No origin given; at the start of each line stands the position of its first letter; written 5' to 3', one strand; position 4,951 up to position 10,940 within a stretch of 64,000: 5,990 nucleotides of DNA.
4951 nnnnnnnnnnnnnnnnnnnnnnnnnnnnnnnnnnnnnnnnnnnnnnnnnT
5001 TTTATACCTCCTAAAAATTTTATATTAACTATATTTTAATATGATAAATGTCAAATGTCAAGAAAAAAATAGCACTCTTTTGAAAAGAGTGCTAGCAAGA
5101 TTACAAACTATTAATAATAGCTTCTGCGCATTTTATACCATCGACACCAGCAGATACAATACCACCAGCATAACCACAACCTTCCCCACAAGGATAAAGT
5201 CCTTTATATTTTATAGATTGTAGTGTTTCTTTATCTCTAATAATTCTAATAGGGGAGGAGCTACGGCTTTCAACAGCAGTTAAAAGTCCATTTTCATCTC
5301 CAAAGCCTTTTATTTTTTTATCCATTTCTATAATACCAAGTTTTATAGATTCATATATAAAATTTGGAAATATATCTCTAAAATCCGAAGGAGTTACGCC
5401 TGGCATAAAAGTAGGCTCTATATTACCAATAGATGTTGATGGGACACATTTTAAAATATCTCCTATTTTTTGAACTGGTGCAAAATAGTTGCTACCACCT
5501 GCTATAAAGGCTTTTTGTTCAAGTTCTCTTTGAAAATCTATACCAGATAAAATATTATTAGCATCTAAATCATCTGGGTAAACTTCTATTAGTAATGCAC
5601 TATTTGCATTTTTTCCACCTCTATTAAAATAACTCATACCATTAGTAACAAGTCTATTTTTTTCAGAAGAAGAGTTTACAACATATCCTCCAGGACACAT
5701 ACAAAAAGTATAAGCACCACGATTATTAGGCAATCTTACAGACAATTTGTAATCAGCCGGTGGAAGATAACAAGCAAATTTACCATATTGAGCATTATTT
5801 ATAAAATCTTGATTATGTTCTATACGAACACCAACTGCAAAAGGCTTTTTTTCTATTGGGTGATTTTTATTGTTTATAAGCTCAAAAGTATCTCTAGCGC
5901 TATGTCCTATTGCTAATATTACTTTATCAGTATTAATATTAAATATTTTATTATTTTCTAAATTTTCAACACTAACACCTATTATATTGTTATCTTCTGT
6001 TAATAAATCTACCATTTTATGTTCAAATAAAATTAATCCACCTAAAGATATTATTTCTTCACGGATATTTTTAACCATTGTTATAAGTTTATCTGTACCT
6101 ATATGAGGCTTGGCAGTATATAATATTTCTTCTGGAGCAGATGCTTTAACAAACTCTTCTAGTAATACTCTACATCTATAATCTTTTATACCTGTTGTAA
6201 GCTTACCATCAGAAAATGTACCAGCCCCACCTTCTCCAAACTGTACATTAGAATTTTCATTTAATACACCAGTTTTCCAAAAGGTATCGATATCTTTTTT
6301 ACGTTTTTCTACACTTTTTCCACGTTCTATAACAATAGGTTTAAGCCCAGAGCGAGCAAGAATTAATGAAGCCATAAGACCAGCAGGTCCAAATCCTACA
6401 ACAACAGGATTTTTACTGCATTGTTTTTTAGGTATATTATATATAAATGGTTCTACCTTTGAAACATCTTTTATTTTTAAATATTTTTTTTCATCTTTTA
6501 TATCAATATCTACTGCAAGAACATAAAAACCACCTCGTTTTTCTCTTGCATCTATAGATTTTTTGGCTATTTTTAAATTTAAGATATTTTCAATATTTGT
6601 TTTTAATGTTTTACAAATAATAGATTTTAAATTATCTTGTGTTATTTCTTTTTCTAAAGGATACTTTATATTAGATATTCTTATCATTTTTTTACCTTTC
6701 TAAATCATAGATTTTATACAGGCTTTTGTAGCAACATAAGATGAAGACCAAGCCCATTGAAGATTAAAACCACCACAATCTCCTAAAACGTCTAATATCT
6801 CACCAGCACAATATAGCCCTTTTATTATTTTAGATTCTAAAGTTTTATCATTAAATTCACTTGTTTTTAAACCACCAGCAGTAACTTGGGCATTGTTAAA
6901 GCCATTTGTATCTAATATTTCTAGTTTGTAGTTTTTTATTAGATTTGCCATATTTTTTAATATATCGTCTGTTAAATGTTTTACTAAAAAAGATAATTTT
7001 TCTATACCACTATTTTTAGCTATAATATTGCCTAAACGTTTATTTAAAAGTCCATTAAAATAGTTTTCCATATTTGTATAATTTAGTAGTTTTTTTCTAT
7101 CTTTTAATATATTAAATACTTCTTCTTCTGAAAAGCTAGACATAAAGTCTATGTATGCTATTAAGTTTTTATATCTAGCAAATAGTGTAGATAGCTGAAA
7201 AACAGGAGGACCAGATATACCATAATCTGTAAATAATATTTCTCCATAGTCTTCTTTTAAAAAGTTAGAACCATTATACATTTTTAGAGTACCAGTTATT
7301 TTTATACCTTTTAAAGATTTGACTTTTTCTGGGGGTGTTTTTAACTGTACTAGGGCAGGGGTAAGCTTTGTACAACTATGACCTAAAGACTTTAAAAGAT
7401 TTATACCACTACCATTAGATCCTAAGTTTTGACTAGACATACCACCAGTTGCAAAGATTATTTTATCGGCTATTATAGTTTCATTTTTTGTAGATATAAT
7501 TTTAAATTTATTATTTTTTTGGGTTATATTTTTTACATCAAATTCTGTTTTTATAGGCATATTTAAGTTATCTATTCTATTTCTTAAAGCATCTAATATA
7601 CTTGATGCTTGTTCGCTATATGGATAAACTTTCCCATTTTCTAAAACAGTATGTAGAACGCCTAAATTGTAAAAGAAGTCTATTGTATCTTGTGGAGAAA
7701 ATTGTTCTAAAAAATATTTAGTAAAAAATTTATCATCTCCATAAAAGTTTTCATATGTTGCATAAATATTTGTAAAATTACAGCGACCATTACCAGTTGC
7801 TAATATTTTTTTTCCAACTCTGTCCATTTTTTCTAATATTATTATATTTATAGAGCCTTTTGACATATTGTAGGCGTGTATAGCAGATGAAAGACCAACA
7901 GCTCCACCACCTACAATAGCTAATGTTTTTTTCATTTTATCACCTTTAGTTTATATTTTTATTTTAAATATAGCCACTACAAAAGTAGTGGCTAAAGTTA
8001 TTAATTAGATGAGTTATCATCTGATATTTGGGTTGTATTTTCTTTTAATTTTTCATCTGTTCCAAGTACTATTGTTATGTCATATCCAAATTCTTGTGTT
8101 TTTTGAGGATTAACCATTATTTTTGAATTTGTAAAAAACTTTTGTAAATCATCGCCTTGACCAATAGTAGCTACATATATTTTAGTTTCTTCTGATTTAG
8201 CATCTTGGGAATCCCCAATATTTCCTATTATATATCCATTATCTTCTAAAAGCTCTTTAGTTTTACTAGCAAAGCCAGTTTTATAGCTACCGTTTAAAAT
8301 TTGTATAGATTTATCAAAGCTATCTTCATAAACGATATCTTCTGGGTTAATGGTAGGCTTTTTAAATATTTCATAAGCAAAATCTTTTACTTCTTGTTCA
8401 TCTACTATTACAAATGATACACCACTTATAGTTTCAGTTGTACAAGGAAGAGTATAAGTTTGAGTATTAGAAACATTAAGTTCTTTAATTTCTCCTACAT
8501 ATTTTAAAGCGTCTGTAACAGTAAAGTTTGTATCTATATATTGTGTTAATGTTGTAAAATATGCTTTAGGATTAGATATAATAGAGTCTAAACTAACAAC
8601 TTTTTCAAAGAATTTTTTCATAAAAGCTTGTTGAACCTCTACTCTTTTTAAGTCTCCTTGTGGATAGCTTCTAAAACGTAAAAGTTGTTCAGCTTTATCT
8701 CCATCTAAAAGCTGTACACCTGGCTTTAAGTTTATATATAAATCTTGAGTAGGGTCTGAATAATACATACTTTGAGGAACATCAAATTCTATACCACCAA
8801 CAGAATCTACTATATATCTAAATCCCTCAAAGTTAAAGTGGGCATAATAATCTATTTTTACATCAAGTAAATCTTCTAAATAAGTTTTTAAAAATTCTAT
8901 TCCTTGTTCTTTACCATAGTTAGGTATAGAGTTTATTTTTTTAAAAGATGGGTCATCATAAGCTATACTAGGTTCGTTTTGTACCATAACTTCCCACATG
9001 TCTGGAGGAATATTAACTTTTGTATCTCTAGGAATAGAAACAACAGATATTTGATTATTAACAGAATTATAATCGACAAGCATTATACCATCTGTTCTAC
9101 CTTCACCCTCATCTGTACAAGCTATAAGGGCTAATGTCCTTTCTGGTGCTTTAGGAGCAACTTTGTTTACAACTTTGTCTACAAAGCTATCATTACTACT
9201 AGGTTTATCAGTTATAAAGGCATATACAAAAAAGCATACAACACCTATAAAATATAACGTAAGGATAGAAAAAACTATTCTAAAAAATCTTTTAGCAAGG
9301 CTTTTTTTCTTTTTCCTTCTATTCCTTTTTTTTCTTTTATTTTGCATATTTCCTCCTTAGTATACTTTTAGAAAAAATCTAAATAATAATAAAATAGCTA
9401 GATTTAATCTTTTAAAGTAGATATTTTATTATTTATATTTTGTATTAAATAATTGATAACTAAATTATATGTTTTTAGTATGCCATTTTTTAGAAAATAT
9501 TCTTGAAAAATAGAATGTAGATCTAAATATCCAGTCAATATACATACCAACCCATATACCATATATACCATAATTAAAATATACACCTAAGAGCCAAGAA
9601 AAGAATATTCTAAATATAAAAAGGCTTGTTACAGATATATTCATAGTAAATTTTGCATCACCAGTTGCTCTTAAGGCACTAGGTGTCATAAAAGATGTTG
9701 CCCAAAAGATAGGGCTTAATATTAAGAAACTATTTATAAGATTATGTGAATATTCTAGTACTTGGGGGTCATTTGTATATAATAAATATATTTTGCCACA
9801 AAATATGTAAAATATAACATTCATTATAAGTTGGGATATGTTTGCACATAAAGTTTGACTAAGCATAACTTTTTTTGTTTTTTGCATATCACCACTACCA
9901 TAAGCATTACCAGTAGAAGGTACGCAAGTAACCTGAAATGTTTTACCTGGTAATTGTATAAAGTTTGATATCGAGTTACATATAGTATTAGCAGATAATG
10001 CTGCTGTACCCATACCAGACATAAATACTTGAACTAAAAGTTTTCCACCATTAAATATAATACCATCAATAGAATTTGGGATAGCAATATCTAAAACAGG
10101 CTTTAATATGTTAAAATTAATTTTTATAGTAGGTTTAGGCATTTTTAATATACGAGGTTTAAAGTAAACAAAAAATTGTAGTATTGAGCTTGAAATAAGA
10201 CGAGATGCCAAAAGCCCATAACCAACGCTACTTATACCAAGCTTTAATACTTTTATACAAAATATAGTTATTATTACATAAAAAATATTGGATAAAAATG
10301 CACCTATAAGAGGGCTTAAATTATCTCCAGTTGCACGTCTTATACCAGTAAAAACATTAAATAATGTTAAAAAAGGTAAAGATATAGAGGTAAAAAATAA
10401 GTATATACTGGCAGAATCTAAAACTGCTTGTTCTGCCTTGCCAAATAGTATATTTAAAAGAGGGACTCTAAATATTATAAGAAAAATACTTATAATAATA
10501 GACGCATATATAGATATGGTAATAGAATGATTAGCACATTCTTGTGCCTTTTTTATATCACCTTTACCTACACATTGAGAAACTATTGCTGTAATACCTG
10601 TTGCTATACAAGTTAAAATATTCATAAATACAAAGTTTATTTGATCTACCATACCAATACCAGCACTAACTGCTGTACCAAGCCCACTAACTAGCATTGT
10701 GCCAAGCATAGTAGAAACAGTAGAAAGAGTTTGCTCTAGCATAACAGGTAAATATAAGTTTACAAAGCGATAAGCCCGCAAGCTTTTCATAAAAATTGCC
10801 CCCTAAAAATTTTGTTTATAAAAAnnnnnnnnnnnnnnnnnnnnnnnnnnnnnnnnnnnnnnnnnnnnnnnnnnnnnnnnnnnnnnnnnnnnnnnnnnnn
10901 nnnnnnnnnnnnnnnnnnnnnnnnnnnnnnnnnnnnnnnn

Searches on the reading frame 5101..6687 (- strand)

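Call 92: search_protein_families(library=pfam, proteins=[window:5101-6687:-], max_evalue=0.00001)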
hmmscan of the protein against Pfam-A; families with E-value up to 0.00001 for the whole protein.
window:5101-6687:- (528 aa): 2 families
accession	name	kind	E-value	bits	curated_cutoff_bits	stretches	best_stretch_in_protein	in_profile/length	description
PF21688.3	FAD-depend_C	-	1.7e-72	244.2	27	1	282-476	1-197/197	FAD-dependent protein, C-terminal domain-like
PF00890.30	FAD_binding_2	-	5.2e-09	36.2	20.4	0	213-265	153-206/414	FAD binding domain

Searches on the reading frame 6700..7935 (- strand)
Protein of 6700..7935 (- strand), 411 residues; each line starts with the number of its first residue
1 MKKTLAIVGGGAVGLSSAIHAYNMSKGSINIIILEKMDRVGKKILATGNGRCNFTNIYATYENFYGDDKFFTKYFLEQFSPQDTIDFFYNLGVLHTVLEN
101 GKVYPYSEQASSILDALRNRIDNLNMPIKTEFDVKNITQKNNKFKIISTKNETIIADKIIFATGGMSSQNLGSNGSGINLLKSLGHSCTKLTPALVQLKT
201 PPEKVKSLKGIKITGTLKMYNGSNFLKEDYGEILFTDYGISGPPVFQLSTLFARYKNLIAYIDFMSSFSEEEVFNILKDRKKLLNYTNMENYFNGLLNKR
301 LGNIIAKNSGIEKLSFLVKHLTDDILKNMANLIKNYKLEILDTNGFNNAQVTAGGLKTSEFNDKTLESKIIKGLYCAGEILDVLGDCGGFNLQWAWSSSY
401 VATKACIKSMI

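Call 92: search_protein_families(library=pfam, proteins=[window:6700-7935:-], max_evalue=0.00001)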
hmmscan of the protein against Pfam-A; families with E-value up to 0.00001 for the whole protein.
window:6700-7935:- (411 aa): 7 families
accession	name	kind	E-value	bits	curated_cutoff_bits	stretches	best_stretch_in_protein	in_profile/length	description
PF03486.20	HI0933_like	-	3.4e-71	240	50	1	5-404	3-243/244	HI0933-like protein Rossmann domain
PF22780.1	HI0933_like_1st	-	3e-25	89.4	27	1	193-351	2-165/165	HI0933-like protein barrel and H2TH domain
PF13738.12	Pyr_redox_3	-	6.7e-11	42.4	30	1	56-171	31-140/305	Pyridine nucleotide-disulphide oxidoreductase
PF07992.20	Pyr_redox_2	-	1.5e-07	31.5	26.1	0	95-178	168-249/291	Pyridine nucleotide-disulphide oxidoreductase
PF00890.30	FAD_binding_2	-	1e-06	28.7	20.4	0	348-387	365-400/414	FAD binding domain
PF01266.30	DAO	-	1.4e-06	28.5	27.9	0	5-41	2-35/353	FAD dependent oxidoreductase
PF13454.12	NAD_binding_9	-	5.2e-06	27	21.8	0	6-164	1-153/155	FAD-NAD(P)-binding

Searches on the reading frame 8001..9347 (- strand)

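Call 92: search_protein_families(library=pfam, proteins=[window:8001-9347:-], max_evalue=0.00001)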
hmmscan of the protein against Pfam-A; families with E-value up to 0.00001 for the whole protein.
window:8001-9347:- (448 aa): 2 families
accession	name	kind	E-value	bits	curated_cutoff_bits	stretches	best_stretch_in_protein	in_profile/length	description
PF03816.19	LytR_cpsA_psr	-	3.3e-37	128.4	24.6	1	84-250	1-148/150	LytR_cpsA_psr family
PF13399.11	LytR_C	-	9.4e-11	42.9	22.2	1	347-431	3-85/86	LytR cell envelope-related transcriptional attenuator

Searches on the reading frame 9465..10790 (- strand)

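Call 92: search_protein_families(library=pfam, proteins=[window:9465-10790:-], max_evalue=0.00001)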
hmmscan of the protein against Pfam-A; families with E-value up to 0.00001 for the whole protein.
window:9465-10790:- (441 aa): 1 family
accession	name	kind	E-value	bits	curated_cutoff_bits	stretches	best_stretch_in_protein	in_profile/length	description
PF01554.23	MatE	-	6.1e-43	146.7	24.9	2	15-174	1-158/161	MatE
